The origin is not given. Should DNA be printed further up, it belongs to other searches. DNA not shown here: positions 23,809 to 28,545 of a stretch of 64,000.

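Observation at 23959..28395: A 1478-aa, five-to-six-module glycosyltransferase is encoded head-to-head with the flagellin gene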

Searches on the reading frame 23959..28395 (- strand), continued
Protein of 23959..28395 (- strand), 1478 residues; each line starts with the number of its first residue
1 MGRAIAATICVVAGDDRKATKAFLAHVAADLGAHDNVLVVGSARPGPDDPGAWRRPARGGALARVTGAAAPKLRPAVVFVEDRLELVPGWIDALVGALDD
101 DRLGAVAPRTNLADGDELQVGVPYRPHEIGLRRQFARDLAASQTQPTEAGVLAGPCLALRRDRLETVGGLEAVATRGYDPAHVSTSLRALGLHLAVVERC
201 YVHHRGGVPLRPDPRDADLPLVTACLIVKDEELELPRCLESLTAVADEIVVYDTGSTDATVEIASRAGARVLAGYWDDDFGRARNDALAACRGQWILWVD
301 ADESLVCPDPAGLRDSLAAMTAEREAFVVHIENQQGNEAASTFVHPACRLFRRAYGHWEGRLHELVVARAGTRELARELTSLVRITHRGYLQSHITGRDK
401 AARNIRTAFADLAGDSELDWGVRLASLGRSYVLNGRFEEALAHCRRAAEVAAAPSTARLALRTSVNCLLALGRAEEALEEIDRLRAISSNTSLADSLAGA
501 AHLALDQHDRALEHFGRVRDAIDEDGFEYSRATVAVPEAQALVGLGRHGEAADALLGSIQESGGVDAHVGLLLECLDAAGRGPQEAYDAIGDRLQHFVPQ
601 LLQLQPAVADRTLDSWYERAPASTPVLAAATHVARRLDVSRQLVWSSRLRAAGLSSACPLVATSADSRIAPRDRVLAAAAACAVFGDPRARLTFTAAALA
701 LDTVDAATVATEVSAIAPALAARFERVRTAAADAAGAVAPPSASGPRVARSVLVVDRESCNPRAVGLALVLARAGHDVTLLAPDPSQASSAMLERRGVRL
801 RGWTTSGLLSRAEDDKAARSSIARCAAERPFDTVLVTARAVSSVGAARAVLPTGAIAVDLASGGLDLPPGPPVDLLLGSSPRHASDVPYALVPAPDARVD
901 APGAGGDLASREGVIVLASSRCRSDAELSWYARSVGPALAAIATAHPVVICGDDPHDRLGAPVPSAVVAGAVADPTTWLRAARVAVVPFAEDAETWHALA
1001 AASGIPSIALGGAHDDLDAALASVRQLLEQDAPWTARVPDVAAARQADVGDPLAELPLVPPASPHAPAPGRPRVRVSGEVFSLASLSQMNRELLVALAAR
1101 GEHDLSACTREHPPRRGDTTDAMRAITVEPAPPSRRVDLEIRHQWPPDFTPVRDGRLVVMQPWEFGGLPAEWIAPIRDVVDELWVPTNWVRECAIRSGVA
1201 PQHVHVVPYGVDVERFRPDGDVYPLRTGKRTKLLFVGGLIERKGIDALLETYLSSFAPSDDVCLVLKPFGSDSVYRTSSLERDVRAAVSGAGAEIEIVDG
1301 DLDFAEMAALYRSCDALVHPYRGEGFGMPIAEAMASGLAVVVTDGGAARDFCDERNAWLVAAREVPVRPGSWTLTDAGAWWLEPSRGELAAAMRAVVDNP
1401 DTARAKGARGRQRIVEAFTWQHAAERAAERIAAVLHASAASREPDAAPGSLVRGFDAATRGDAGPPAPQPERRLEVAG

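Call 15: find_homologous_proteins(query=window:23959-28395:-, max_evalue=1e-10)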
Query window:23959-28395:- (1478 aa): 168 proteins with E <= 1e-10 among 8000 candidates; the best 120 are listed.
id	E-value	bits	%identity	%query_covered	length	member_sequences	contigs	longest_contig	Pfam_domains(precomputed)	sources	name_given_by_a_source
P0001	0.0e+0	3243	100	100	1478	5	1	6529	PF00534.27,PF00515.35,PF13524.13,PF13439.13,PF00535.33,PF20706.4,PF13692.13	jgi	-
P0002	0.0e+0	1643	57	98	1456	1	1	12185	PF14559.13,PF00534.27,PF13524.13,PF00535.33,PF07719.24,PF20706.4,PF13692.13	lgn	-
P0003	0.0e+0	1640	57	97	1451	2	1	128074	PF00534.27,PF13424.13,PF13428.13,PF13439.13,PF00535.33,PF20706.4,PF13692.13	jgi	jgi:glycosyltransferase involved in cell wall biosynthesis/tetratricopeptide (TPR) repeat protein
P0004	0.0e+0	1569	55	98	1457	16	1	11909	PF00534.27,PF00515.35,PF13424.13,PF13432.13,PF13439.13,PF13181.13,PF00535.33,PF07719.24,PF20706.4,PF13692.13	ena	-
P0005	0.0e+0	1526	70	69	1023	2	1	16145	PF14559.13,PF00515.35,PF13424.13,PF00535.33,PF07719.24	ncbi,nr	ncbi:MAG: glycosyltransferase, partial [Actinomycetota bacterium]|nr:glycosyltransferase [Actinomyce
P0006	0.0e+0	1524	54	97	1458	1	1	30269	PF00534.27,PF00515.35,PF13524.13,PF13424.13,PF13176.13,PF13439.13,PF00535.33,PF07719.24,PF20706.4,PF13692.13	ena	-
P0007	0.0e+0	1300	49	97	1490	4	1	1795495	PF00534.27,PF13524.13,PF13439.13,PF00535.33,PF20706.4,PF13692.13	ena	-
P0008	0.0e+0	1281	49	97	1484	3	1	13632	PF00534.27,PF13524.13,PF13439.13,PF00535.33,PF20706.4,PF13692.13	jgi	jgi:glycosyltransferase involved in cell wall biosynthesis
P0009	0.0e+0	1276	48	97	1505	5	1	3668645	PF00534.27,PF13524.13,PF13439.13,PF00535.33,PF20706.4,PF13692.13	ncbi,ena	-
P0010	0.0e+0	1254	48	97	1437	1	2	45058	PF00534.27,PF13524.13,PF13439.13,PF00535.33,PF20706.4,PF13692.13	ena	-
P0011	0.0e+0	1243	48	98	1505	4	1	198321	PF00534.27,PF13524.13,PF13439.13,PF00535.33,PF20706.4,PF13692.13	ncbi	ncbi:MAG TPA: glycosyltransferase [Acidimicrobiales bacterium]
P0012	0.0e+0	1236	48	98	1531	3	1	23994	PF00534.27,PF13524.13,PF00535.33,PF20706.4,PF13692.13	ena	-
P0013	0.0e+0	1206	48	97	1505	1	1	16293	PF00534.27,PF13524.13,PF13439.13,PF00535.33,PF20706.4,PF13692.13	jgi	jgi:glycosyltransferase involved in cell wall biosynthesis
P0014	0.0e+0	1195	48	97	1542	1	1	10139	PF00534.27,PF13524.13,PF00535.33,PF20706.4,PF13692.13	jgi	jgi:glycosyltransferase involved in cell wall biosynthesis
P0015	0.0e+0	1193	46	50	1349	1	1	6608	PF14559.13,PF00534.27,PF00515.35,PF13424.13,PF13432.13,PF13428.13,PF00535.33,PF07719.24,PF20706.4,PF13692.13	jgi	-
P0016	0.0e+0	1159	46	95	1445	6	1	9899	PF00534.27,PF13524.13,PF00535.33,PF20706.4,PF13692.13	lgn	-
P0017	0.0e+0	1144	45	96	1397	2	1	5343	PF00534.27,PF13524.13,PF13439.13,PF00535.33,PF07719.24,PF20706.4,PF13692.13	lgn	-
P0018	0.0e+0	1131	47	96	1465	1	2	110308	PF00534.27,PF13524.13,PF13439.13,PF00535.33,PF20706.4,PF13692.13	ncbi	ncbi:MAG: glycosyltransferase [Acidimicrobiales bacterium]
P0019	0.0e+0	1113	43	97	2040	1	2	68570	PF00534.27,PF13524.13,PF00535.33,PF20706.4,PF13692.13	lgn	-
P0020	0.0e+0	1107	42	97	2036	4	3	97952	PF00534.27,PF13524.13,PF13439.13,PF00535.33,PF20706.4,PF13692.13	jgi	jgi:glycosyltransferase involved in cell wall biosynthesis/tetratricopeptide (TPR) repeat protein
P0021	0.0e+0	1084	43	66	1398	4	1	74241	PF00534.27,PF13524.13,PF13439.13,PF00535.33,PF20706.4,PF13692.13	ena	-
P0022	0.0e+0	1079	43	97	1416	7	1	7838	PF00534.27,PF13524.13,PF00535.33,PF20706.4,PF13692.13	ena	-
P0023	0.0e+0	1056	43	98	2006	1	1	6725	PF00534.27,PF13524.13,PF13439.13,PF00535.33,PF20706.4,PF13692.13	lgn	-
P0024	0.0e+0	1018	42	96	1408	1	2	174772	PF00534.27,PF13439.13,PF00535.33,PF20706.4,PF13692.13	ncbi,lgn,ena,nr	ncbi:MAG: glycosyltransferase [Actinomycetota bacterium]|nr:glycosyltransferase [Actinomycetota bact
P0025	4.2e-273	928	50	68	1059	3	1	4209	PF16918.12,PF00535.33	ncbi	ncbi:MAG: glycosyltransferase, partial [Acidimicrobiales bacterium]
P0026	5.6e-270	917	48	71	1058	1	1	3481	PF00535.33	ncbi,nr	ncbi:MAG: glycosyltransferase family 2 protein, partial [Actinomycetota bacterium]|nr:glycosyltransf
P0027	5.4e-265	901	44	61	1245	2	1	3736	PF00534.27,PF13439.13,PF00535.33,PF13692.13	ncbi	ncbi:MAG: glycosyltransferase, partial [Acidimicrobiales bacterium]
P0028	2.9e-263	895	41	95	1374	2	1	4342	PF00535.33,PF13692.13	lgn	-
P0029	3.3e-261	888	41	96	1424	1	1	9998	PF00534.27,PF00535.33,PF13692.13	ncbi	-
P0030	2.8e-255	869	40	97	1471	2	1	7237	PF00534.27,PF00535.33,PF13692.13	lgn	-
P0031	3.0e-255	869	39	51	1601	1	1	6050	PF13632.13,PF10111.15,PF13641.13,PF00534.27,PF13524.13,PF13439.13,PF00535.33,PF20706.4,PF13692.13,PF02709.21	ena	-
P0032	1.6e-253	863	40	97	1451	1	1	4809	PF00534.27,PF13176.13,PF13439.13,PF00535.33,PF13692.13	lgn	-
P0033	1.0e-252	860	42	72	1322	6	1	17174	PF00534.27,PF00535.33,PF13692.13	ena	-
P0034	1.9e-251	856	40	96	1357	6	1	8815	PF00534.27,PF13432.13,PF00535.33,PF13692.13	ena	-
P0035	1.2e-250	853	42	71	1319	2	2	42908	PF00534.27,PF00535.33,PF13692.13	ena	-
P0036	4.2e-249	848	42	71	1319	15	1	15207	PF00534.27,PF00535.33,PF13692.13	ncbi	-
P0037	3.4e-247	842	42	68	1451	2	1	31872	PF00534.27,PF00535.33,PF13692.13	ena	-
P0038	4.4e-247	842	41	97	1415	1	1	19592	PF00534.27,PF00535.33,PF13692.13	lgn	-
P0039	4.3e-246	838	40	97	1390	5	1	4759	PF00534.27,PF00535.33,PF13692.13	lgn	-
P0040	2.7e-245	836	41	48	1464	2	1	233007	PF13632.13,PF10111.15,PF13506.14,PF13641.13,PF00534.27,PF13524.13,PF13439.13,PF00535.33,PF20706.4,PF13692.13,PF02709.21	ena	-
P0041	8.5e-245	834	42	71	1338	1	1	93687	PF00534.27,PF00535.33,PF13692.13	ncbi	ncbi:MAG: glycosyltransferase [Acidimicrobiales bacterium]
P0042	1.5e-243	830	41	72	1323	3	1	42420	PF00534.27,PF00535.33,PF13692.13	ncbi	-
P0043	9.1e-243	827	40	96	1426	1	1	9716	PF07721.21,PF00534.27,PF13439.13,PF00535.33,PF07719.24,PF13692.13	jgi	jgi:glycosyltransferase involved in cell wall biosynthesis/tetratricopeptide (TPR) repeat protein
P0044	1.2e-241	824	41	73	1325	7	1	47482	PF00534.27,PF00535.33,PF13692.13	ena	-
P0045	5.5e-239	815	42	68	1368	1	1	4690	PF00535.33,PF13692.13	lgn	-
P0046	5.6e-238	811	39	96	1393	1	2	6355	PF00534.27,PF00535.33,PF07719.24,PF13692.13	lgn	-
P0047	3.7e-237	809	41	71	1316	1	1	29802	PF00534.27,PF00535.33,PF13692.13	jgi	jgi:primosomal protein N''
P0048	2.8e-232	793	41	68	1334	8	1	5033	PF00534.27,PF00535.33,PF13692.13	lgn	-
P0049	3.2e-231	789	40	71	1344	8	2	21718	PF00534.27,PF00535.33,PF13692.13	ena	-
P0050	1.5e-226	774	39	96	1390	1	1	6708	PF00534.27,PF00535.33,PF13692.13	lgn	-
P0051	6.5e-226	771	40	90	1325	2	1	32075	PF14559.13,PF00534.27,PF13424.13,PF00535.33,PF13692.13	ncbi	-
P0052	9.1e-226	771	50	27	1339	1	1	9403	PF00534.27,PF13524.13,PF13439.13,PF00535.33,PF20706.4,PF13692.13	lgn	-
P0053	5.7e-223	762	51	25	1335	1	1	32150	PF00534.27,PF13524.13,PF13439.13,PF00535.33,PF20706.4,PF13692.13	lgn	-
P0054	3.6e-206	706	37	95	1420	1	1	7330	PF13432.13,PF13428.13,PF00535.33,PF07719.24,PF13692.13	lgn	-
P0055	1.2e-203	698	42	67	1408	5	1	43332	PF14559.13,PF00535.33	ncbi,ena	-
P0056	3.7e-194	666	40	35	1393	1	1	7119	PF00534.27,PF13524.13,PF13439.13,PF00535.33,PF20706.4,PF13692.13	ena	-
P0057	1.4e-184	634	38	45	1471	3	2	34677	PF00534.27,PF13524.13,PF00535.33,PF07719.24,PF20706.4,PF13692.13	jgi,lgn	-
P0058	3.5e-174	600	41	26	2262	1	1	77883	PF13431.13,PF23914.2,PF13524.13,PF13428.13,PF13439.13,PF00535.33,PF13692.13,PF14559.13,PF00534.27,PF00515.35,PF13432.13,PF13429.13,PF13181.13,PF07719.24,PF20706.4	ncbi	-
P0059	4.7e-173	596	48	50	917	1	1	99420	PF14559.13,PF13424.13,PF00535.33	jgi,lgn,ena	-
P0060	8.2e-173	596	39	36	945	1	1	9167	PF00534.27,PF13439.13,PF00535.33,PF20706.4,PF13692.13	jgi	jgi:glycosyltransferase involved in cell wall biosynthesis/tetratricopeptide (TPR) repeat protein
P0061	1.6e-171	591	39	34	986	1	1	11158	PF00534.27,PF13439.13,PF00535.33,PF07719.24,PF20706.4,PF13692.13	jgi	jgi:glycosyltransferase involved in cell wall biosynthesis/tetratricopeptide (TPR) repeat protein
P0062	4.3e-171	590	41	35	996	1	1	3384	PF00534.27,PF13439.13,PF00535.33,PF20706.4,PF13692.13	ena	-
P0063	7.8e-170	586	46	21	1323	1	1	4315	PF00534.27,PF13524.13,PF00535.33,PF20706.4,PF13692.13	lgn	-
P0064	1.4e-169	585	42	24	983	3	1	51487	PF00534.27,PF13439.13,PF00535.33,PF20706.4,PF13692.13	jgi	-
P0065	2.4e-168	581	45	49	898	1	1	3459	PF00535.33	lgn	-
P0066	3.9e-164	567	43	48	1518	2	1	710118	PF13632.13,PF10111.15,PF13506.14,PF13641.13,PF00534.27,PF13524.13,PF13439.13,PF00535.33,PF13692.13,PF02709.21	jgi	jgi:GT2 family glycosyltransferase/tetratricopeptide (TPR) repeat protein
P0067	1.6e-156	541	43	50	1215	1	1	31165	PF13632.13,PF10111.15,PF13641.13,PF00535.33,PF02709.21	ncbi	ncbi:MAG: glycosyltransferase [Acidimicrobiales bacterium]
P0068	2.6e-152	528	42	50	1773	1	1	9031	PF13632.13,PF10111.15,PF13641.13,PF00534.27,PF13524.13,PF00535.33,PF13692.13,PF02709.21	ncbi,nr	ncbi:MAG TPA: glycosyltransferase, partial [Acidimicrobiales bacterium]|nr:glycosyltransferase [Acid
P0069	3.1e-151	524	41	51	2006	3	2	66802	PF10111.15,PF13506.14,PF13524.13,PF13439.13,PF00535.33,PF13692.13,PF02709.21,PF13632.13,PF13641.13,PF00534.27,PF00515.35,PF07719.24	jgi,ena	jgi:GT2 family glycosyltransferase/glycosyltransferase involved in cell wall biosynthesis/tetratrico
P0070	3.3e-151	524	42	52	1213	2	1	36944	PF13632.13,PF10111.15,PF13641.13,PF00535.33,PF02709.21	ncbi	-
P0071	1.3e-149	519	43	49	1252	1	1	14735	PF13712.13,PF13632.13,PF10111.15,PF13506.14,PF13641.13,PF00535.33,PF02709.21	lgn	-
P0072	1.7e-147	512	43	49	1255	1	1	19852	PF13712.13,PF13632.13,PF10111.15,PF13506.14,PF13641.13,PF00535.33,PF02709.21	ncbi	-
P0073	4.4e-145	504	42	49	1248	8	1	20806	PF13632.13,PF10111.15,PF13641.13,PF00535.33,PF02709.21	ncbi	-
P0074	6.0e-145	503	42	51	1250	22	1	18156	PF13632.13,PF10111.15,PF13506.14,PF13641.13,PF00535.33,PF02709.21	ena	-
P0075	3.8e-142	494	41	49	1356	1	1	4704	PF07021.19,PF13847.13,PF13489.13,PF10111.15,PF13641.13,PF13649.13,PF00535.33,PF08241.19,PF08242.19,PF02709.21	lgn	-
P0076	6.3e-141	490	38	50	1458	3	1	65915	PF13632.13,PF10111.15,PF13641.13,PF13524.13,PF13439.13,PF00535.33,PF13692.13,PF02709.21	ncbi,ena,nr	ncbi:MAG TPA: glycosyltransferase [Acidimicrobiales bacterium]|nr:glycosyltransferase [Acidimicrobia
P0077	2.6e-139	485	39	48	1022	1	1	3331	PF13632.13,PF10111.15,PF13641.13,PF00535.33,PF02709.21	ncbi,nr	ncbi:MAG TPA: glycosyltransferase, partial [Acidimicrobiales bacterium]|nr:glycosyltransferase [Acid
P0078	6.4e-137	477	40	49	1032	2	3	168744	PF13632.13,PF10111.15,PF13506.14,PF13641.13,PF13432.13,PF00535.33,PF02709.21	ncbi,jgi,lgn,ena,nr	ncbi:MAG TPA: glycosyltransferase [Acidimicrobiales bacterium]|nr:glycosyltransferase [Acidimicrobia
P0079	9.6e-137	476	39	42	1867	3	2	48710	PF00534.27,PF00535.33,PF13692.13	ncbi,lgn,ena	-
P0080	2.0e-135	472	40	48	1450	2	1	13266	PF13632.13,PF10111.15,PF13506.14,PF13641.13,PF00515.35,PF13524.13,PF13439.13,PF00535.33,PF07719.24,PF13692.13,PF02709.21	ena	-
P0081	3.4e-134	468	39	49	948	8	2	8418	PF10111.15,PF13641.13,PF00535.33,PF07719.24,PF02709.21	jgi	jgi:GT2 family glycosyltransferase/tetratricopeptide (TPR) repeat protein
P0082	9.4e-134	466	39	48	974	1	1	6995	PF10111.15,PF13641.13,PF00515.35,PF13176.13,PF13428.13,PF00535.33,PF07719.24,PF02709.21,PF13374.13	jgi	jgi:GT2 family glycosyltransferase/tetratricopeptide (TPR) repeat protein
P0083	1.5e-133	465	39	50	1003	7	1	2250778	PF07721.21,PF14559.13,PF10111.15,PF13641.13,PF17874.8,PF00515.35,PF00535.33,PF07719.24,PF02709.21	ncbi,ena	-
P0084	2.0e-132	462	41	47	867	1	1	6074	PF14559.13,PF10111.15,PF13641.13,PF00515.35,PF13176.13,PF00535.33,PF02709.21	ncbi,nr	ncbi:MAG TPA: glycosyltransferase, partial [Acidimicrobiales bacterium]|nr:glycosyltransferase [Acid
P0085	3.8e-132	461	39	48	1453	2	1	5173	PF13632.13,PF10111.15,PF13506.14,PF13641.13,PF00534.27,PF13524.13,PF13439.13,PF00535.33,PF12804.14,PF13692.13,PF02709.21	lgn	-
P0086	1.4e-131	459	38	54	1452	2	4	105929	PF10111.15,PF13506.14,PF13524.13,PF13176.13,PF13439.13,PF00535.33,PF13692.13,PF02709.21,PF13632.13,PF13641.13,PF00515.35,PF07719.24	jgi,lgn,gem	-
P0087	2.6e-131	458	39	49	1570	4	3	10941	PF13632.13,PF10111.15,PF13641.13,PF00534.27,PF13649.13,PF00535.33,PF08241.19,PF20706.4,PF13692.13,PF02709.21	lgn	-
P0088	1.3e-130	456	39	46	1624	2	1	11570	PF13632.13,PF10111.15,PF13641.13,PF00534.27,PF00535.33,PF08241.19,PF20706.4,PF13692.13,PF02709.21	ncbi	-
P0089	1.5e-130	455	40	50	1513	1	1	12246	PF13632.13,PF10111.15,PF13506.14,PF13641.13,PF00534.27,PF13524.13,PF00535.33,PF13692.13,PF02709.21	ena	-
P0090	5.5e-129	450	38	49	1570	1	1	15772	PF13632.13,PF10111.15,PF13641.13,PF00535.33,PF13692.13,PF02709.21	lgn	-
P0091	2.7e-126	441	39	50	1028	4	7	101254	PF13632.13,PF10111.15,PF13506.14,PF13641.13,PF00535.33,PF02709.21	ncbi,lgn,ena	-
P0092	4.7e-126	441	39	50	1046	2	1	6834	PF10111.15,PF13641.13,PF00535.33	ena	-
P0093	1.0e-125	439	38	48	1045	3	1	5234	PF13712.13,PF13632.13,PF10111.15,PF13506.14,PF13641.13,PF00535.33,PF02709.21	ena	-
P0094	1.1e-125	439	39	48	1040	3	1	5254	PF13712.13,PF13632.13,PF10111.15,PF13506.14,PF13641.13,PF00535.33,PF02709.21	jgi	jgi:GT2 family glycosyltransferase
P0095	2.0e-125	438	38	48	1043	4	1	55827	PF13712.13,PF13632.13,PF10111.15,PF13506.14,PF13641.13,PF00535.33,PF12804.14,PF02709.21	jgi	-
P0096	1.4e-124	436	44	35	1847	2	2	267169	PF00534.27,PF00535.33,PF20706.4,PF13692.13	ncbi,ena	-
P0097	3.2e-124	434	38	50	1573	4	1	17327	PF13632.13,PF10111.15,PF13641.13,PF00534.27,PF13649.13,PF00535.33,PF08241.19,PF20706.4,PF13692.13,PF02709.21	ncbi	-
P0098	2.1e-123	432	39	45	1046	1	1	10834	PF13632.13,PF10111.15,PF13506.14,PF13641.13,PF00535.33,PF02709.21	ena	-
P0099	1.2e-122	429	39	48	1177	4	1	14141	PF10111.15,PF13641.13,PF00535.33,PF20706.4,PF02709.21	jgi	jgi:GT2 family glycosyltransferase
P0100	5.1e-122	427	39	48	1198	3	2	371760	PF10111.15,PF13641.13,PF00535.33,PF02709.21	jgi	jgi:GT2 family glycosyltransferase/glycosyltransferase involved in cell wall biosynthesis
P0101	5.4e-122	427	39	48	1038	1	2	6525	PF13712.13,PF13632.13,PF10111.15,PF13506.14,PF13641.13,PF00535.33,PF12804.14,PF02709.21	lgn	-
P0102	3.5e-121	424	42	41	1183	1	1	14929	PF10111.15,PF13641.13,PF00535.33,PF02709.21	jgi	jgi:GT2 family glycosyltransferase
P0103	1.1e-120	423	41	42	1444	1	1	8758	PF13632.13,PF10111.15,PF13641.13,PF13439.13,PF00535.33,PF13692.13,PF02709.21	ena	-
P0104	2.7e-120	421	38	45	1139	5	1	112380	PF07721.21,PF10111.15,PF13641.13,PF13432.13,PF00535.33,PF07719.24,PF02709.21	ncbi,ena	-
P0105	3.7e-120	421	38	48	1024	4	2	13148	PF13632.13,PF10111.15,PF13641.13,PF00535.33,PF02709.21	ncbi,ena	-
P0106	5.3e-120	421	41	41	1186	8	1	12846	PF10111.15,PF13641.13,PF00535.33,PF02709.21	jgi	jgi:GT2 family glycosyltransferase/tetratricopeptide (TPR) repeat protein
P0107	1.3e-119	419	40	44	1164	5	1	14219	PF10111.15,PF13641.13,PF00535.33,PF02709.21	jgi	jgi:GT2 family glycosyltransferase/tetratricopeptide (TPR) repeat protein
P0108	2.9e-119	418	36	53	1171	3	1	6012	PF10111.15,PF13641.13,PF00535.33,PF02709.21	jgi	-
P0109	3.6e-119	418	37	48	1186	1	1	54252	PF10111.15,PF13641.13,PF00535.33,PF02709.21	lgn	-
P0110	2.2e-118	415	40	44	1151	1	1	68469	PF10111.15,PF13641.13,PF00535.33,PF02709.21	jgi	jgi:GT2 family glycosyltransferase/glycosyltransferase involved in cell wall biosynthesis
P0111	2.4e-118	415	39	48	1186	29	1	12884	PF13632.13,PF10111.15,PF13641.13,PF00535.33,PF02709.21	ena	-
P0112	2.5e-118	415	39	48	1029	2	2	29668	PF13632.13,PF10111.15,PF13641.13,PF00535.33,PF02709.21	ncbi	-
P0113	1.2e-117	413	38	46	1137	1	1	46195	PF13641.13,PF00535.33,PF07719.24,PF02709.21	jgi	jgi:GT2 family glycosyltransferase/tetratricopeptide (TPR) repeat protein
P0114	1.0e-116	410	39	44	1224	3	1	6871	PF10111.15,PF13641.13,PF00535.33,PF02709.21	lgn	-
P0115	2.4e-116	408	39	44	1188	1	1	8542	PF10111.15,PF13641.13,PF00535.33,PF20706.4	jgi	-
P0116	5.8e-116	407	38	48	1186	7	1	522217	PF13632.13,PF10111.15,PF13641.13,PF00535.33,PF02709.21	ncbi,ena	-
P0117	8.4e-116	407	37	48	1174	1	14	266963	PF10111.15,PF13641.13,PF00535.33,PF02709.21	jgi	jgi:GT2 family glycosyltransferase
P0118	1.4e-114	403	36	56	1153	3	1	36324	PF10111.15,PF13641.13,PF00535.33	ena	-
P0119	3.6e-114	401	38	44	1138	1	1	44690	PF10111.15,PF13641.13,PF00535.33,PF02709.21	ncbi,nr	ncbi:glycosyltransferase [bacterium]|nr:MAG: glycosyltransferase [bacterium]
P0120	5.7e-114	401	38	48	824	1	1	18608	PF10111.15,PF13641.13,PF00535.33,PF02709.21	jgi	jgi:GT2 family glycosyltransferase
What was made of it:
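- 23959..28395 (-): Whole gene: 1478-aa six-module glycosyltransferase (stop codon included). About 50 full-length homologues at 40-57% identity (call 15).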
